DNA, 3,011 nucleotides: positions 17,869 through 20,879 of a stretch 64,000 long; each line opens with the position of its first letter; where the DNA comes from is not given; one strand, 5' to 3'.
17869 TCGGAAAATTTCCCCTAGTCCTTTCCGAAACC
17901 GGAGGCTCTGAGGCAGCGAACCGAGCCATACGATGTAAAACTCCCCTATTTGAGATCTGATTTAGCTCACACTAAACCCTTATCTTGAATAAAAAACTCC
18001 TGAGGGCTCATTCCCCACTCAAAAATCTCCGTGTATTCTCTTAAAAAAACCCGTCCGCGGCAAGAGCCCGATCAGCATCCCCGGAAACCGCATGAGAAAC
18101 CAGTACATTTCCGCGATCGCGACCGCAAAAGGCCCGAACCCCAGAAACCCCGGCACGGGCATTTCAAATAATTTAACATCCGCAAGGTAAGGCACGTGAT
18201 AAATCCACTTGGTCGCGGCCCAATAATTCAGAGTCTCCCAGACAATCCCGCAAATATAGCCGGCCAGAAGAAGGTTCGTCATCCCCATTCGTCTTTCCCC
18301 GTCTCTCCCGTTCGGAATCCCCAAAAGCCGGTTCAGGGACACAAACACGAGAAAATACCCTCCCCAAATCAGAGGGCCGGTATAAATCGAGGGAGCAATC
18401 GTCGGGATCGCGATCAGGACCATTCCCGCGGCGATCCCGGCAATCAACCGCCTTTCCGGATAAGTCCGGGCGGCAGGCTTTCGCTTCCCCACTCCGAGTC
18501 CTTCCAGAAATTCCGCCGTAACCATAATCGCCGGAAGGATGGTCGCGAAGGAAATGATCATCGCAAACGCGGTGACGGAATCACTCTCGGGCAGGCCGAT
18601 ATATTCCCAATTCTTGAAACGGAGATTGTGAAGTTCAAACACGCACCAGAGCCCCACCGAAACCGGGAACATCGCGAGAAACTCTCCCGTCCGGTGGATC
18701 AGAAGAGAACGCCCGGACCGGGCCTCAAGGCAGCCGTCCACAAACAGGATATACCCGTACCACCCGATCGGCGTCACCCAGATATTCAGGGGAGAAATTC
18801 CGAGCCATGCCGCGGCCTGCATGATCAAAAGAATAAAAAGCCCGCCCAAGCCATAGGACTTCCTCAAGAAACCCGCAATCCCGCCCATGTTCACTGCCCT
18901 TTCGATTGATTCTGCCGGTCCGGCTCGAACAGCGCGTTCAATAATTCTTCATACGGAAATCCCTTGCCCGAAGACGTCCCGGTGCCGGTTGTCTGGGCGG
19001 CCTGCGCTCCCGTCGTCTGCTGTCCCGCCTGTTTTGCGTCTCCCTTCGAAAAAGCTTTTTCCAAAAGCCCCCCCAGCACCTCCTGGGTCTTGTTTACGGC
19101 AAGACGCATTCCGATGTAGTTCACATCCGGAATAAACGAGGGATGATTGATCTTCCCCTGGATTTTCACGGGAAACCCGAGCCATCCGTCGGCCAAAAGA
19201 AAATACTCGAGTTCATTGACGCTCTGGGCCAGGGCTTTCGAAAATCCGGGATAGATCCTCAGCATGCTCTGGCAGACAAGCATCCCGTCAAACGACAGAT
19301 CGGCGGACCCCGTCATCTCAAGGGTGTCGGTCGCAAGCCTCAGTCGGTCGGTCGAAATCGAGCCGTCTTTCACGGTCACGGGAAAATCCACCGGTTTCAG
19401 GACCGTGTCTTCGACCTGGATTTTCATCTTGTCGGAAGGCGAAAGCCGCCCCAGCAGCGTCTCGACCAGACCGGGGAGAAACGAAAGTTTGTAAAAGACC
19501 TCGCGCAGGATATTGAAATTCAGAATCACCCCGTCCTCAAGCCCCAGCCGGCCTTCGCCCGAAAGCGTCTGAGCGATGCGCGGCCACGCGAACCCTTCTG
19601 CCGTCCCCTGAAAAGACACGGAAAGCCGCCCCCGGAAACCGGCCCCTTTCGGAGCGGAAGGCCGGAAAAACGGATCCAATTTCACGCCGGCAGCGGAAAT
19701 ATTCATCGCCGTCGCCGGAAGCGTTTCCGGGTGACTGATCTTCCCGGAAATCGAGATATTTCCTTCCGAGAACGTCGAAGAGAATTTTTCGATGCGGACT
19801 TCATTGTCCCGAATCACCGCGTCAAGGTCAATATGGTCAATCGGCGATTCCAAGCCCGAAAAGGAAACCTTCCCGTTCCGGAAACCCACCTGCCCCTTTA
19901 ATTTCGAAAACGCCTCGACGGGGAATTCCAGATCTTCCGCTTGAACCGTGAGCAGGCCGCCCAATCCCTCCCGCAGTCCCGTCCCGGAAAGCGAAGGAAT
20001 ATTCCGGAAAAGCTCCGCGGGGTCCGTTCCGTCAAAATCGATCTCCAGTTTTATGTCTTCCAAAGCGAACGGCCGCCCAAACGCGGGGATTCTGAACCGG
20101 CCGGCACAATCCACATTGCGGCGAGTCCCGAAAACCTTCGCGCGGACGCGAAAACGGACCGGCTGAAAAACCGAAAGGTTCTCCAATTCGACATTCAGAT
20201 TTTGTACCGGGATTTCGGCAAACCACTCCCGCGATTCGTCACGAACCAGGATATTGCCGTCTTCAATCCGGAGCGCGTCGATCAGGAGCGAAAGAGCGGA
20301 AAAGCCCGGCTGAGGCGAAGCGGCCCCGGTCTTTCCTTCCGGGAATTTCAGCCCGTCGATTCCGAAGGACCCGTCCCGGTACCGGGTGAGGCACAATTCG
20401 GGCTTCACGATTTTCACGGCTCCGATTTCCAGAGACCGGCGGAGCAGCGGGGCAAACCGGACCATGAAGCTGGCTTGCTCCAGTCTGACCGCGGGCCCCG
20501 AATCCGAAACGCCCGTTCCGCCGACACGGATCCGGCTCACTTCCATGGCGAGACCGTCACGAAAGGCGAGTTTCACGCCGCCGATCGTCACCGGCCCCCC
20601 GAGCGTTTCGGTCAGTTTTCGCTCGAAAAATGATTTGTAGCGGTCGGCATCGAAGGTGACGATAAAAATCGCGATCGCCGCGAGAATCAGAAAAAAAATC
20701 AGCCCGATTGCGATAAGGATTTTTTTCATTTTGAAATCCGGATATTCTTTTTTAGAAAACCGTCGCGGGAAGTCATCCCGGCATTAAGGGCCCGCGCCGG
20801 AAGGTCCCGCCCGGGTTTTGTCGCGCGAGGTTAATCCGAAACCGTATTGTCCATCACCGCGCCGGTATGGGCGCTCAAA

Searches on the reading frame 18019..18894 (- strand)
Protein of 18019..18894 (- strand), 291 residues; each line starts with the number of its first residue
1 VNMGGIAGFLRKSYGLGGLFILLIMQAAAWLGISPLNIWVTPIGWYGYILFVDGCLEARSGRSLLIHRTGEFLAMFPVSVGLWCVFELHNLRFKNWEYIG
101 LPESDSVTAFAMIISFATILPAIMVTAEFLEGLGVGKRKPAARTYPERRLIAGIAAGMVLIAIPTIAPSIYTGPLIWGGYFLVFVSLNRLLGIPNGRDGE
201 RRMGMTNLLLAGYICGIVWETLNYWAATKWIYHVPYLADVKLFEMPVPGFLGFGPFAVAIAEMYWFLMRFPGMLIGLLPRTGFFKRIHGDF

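Call 9: search_protein_families(library=pfam, proteins=[window:18019-18894:-])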
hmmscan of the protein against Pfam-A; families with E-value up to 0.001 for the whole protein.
window:18019-18894:- (291 aa): 0 families

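Call 23: find_homologous_proteins(query=window:18019-18888:-, max_evalue=0.00001)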
Query window:18019-18888:- (289 aa): 465 proteins with E <= 0.00001 among 4813 candidates; the best 120 are listed.
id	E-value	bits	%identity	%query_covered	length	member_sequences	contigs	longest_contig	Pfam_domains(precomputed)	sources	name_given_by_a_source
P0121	1.9e-191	653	100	100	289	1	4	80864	-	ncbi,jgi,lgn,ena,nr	ncbi:MAG TPA: hypothetical protein PKL97_01785 [Candidatus Omnitrophota bacterium]|nr:hypothetical p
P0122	3.5e-87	311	55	94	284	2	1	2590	-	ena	-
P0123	1.0e-86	309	57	86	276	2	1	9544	-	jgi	jgi:hypothetical protein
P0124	3.8e-85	304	56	89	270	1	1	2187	-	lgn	-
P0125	2.6e-84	301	55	91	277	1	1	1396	-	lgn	-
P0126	8.4e-83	296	55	91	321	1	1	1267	-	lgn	-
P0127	3.4e-82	294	55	91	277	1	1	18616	-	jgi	-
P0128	1.3e-81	292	53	91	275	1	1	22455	-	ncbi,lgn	ncbi:MAG: hypothetical protein ABIJ27_07930 [Candidatus Omnitrophota bacterium]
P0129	8.1e-81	290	53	91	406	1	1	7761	PF07386.17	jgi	-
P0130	4.7e-80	287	55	88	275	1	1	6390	-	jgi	-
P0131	7.6e-80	287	54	89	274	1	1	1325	-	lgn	-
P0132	1.6e-79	286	53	89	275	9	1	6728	-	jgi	jgi:hypothetical protein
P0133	2.8e-79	285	53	91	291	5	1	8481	-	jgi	jgi:hypothetical protein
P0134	3.7e-79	284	53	86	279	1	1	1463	-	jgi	-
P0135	3.5e-78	281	51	90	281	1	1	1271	-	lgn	-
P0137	6.3e-78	280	49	90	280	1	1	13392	-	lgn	-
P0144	1.1e-72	263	51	88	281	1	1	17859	-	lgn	-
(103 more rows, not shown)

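Call 25: find_encoding_contigs(protein=P0123, flank=2500, max_places=2)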
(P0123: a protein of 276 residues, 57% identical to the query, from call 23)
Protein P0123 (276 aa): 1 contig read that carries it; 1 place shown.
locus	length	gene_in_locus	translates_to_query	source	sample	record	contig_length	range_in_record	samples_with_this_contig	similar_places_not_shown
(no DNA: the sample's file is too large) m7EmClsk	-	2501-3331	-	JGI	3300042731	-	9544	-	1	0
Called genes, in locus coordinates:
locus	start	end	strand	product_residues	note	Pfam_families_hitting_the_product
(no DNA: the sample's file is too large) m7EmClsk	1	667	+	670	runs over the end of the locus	PF00004:AAA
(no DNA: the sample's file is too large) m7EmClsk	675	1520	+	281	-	-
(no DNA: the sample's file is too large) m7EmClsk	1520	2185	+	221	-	-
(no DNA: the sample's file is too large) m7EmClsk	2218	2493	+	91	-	-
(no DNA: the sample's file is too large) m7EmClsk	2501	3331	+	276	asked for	-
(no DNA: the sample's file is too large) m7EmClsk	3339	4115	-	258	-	PF00106:adh_short, PF08659:KR, PF13561:adh_short_C2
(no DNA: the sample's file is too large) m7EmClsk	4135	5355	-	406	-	-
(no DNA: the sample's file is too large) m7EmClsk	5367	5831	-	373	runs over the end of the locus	PF00657:Lipase_GDSL (faint), PF25182:NonGDSL (faint), PF13472:Lipase_GDSL_2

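Call 26: find_encoding_contigs(protein=P0127, flank=2500, max_places=2)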
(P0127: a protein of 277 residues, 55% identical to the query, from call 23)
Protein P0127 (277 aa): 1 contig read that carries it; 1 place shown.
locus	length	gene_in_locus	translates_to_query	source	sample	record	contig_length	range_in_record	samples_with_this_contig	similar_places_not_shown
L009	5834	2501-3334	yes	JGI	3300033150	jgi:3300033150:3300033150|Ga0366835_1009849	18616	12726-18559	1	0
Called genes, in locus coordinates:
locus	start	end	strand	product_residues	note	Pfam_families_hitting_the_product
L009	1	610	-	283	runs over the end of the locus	PF02401:LYTB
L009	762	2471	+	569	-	PF00999:Na_H_Exchanger, PF00571:CBS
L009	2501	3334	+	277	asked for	-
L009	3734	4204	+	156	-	PF00383:dCMP_cyt_deam_1, PF14437:MafB19-deam, PF14439:Bd3614-deam (weak)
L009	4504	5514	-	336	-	PF00239:Resolvase, PF07508:Recombinase, PF13408:Zn_ribbon_recom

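Call 27: find_encoding_contigs(protein=P0128, flank=2500, max_places=2)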
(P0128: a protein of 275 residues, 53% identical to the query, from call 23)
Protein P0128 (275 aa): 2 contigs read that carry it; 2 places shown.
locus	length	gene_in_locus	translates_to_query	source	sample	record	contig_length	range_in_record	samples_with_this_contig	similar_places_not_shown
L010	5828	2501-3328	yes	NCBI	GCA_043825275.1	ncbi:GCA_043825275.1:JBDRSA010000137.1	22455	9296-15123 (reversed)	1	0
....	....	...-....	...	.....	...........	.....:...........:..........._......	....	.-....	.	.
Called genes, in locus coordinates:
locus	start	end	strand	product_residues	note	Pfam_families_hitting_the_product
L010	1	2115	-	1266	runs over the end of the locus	-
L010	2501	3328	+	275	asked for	-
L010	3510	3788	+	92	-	-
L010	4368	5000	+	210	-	PF02581:TMP-TENI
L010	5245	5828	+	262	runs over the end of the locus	PF05690:ThiG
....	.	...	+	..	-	?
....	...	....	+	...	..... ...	-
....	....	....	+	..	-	-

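Call 58: find_encoding_contigs(protein=P0144, flank=3000, max_places=2)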
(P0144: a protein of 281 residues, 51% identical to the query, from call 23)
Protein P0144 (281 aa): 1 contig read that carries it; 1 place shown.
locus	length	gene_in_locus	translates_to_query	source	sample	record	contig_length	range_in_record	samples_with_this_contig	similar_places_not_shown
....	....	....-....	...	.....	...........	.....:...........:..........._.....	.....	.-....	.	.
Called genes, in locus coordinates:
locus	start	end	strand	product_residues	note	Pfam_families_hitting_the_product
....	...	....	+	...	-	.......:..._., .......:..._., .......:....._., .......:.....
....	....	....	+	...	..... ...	-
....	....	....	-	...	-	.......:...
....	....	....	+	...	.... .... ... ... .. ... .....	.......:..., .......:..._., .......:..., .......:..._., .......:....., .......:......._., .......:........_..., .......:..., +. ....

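Call 59: find_encoding_contigs(protein=P0137, flank=3000, max_places=2)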
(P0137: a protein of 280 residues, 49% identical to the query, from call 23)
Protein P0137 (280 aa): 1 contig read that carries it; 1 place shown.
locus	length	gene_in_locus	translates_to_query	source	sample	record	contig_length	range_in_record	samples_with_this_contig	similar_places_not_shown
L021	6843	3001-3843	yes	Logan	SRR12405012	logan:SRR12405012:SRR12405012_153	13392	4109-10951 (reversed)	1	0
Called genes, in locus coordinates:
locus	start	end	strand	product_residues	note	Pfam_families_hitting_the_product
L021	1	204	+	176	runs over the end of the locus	-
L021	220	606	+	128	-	PF12092:DUF3568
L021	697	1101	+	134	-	PF06252:GemA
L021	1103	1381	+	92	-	PF08734:GYD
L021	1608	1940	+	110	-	PF10861:DUF2784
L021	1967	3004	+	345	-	PF01137:RTC, PF05189:RTC_insert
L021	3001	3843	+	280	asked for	-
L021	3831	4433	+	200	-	PF07998:Peptidase_M54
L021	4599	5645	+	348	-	PF04055:Radical_SAM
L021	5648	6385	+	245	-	PF04055:Radical_SAM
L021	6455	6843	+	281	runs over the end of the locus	PF11306:DUF3108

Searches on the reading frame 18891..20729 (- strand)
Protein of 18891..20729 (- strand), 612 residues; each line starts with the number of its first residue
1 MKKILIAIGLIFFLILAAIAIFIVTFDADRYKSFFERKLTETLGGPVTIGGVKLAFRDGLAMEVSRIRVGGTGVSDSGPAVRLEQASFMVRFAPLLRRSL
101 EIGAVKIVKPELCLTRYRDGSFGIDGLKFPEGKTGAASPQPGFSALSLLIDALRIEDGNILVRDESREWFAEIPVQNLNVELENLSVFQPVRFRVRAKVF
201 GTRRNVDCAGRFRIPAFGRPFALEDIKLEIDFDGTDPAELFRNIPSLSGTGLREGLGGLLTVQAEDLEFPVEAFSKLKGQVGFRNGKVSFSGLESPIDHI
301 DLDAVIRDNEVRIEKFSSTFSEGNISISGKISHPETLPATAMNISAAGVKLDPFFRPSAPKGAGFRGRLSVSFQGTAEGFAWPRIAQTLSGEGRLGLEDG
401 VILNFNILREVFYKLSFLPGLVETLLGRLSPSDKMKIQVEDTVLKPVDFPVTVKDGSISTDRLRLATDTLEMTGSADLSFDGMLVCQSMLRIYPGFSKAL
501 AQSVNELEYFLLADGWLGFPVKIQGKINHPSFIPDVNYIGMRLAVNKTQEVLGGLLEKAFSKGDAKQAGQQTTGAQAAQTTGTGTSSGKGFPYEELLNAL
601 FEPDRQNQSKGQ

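Call 9: search_protein_families(library=pfam, proteins=[window:18891-20729:-])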
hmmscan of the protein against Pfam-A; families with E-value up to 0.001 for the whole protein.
window:18891-20729:- (612 aa): 3 families
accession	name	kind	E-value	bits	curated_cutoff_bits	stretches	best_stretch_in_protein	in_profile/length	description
PF05170.20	AsmA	-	2.3e-19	70.1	29.8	1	2-185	5-195/607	AsmA family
PF05359.17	DUF748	-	1.9e-14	53.2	50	1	2-194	15-196/1037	Domain of Unknown Function (DUF748)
PF13116.12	YhdP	-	4.9e-10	38.4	46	1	3-184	9-175/1224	YhdP protein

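Call 54: list_cluster_members(proteins=[P0001, P0121, window:18891-20729:-, window:13339-15891:-])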
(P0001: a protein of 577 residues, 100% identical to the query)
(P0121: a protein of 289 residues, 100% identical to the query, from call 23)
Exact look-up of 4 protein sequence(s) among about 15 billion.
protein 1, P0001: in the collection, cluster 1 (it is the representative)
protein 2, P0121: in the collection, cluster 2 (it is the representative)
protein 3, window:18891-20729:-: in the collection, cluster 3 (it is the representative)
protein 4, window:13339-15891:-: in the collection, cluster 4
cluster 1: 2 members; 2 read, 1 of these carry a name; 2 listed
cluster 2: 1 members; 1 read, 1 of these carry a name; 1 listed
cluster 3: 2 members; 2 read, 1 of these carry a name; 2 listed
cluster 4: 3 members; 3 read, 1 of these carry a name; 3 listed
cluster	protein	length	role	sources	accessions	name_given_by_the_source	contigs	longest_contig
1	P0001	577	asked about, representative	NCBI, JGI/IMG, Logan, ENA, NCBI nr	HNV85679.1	MAG TPA: cation:proton antiporter [Candidatus Omnitrophota bacterium] | cation:proton antiporter [Candidatus Omnitrophota bacterium]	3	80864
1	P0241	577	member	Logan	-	-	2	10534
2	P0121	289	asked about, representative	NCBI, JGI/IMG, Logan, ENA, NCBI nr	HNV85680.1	MAG TPA: hypothetical protein PKL97_01785 [Candidatus Omnitrophota bacterium] | hypothetical protein [Candidatus Omnitrophota bacterium]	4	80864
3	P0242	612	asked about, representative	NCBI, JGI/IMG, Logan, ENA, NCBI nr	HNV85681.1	MAG TPA: AsmA family protein [Candidatus Omnitrophota bacterium] | AsmA family protein [Candidatus Omnitrophota bacterium]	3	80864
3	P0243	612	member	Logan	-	-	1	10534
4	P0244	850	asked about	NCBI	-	-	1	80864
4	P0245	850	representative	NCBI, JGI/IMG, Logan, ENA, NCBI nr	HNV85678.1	MAG TPA: glycogen/starch/alpha-glucan phosphorylase [Candidatus Omnitrophota bacterium] | glycogen/starch/alpha-glucan phosphorylase [Candidatus Omnitrophota bacterium]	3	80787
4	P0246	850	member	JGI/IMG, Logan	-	-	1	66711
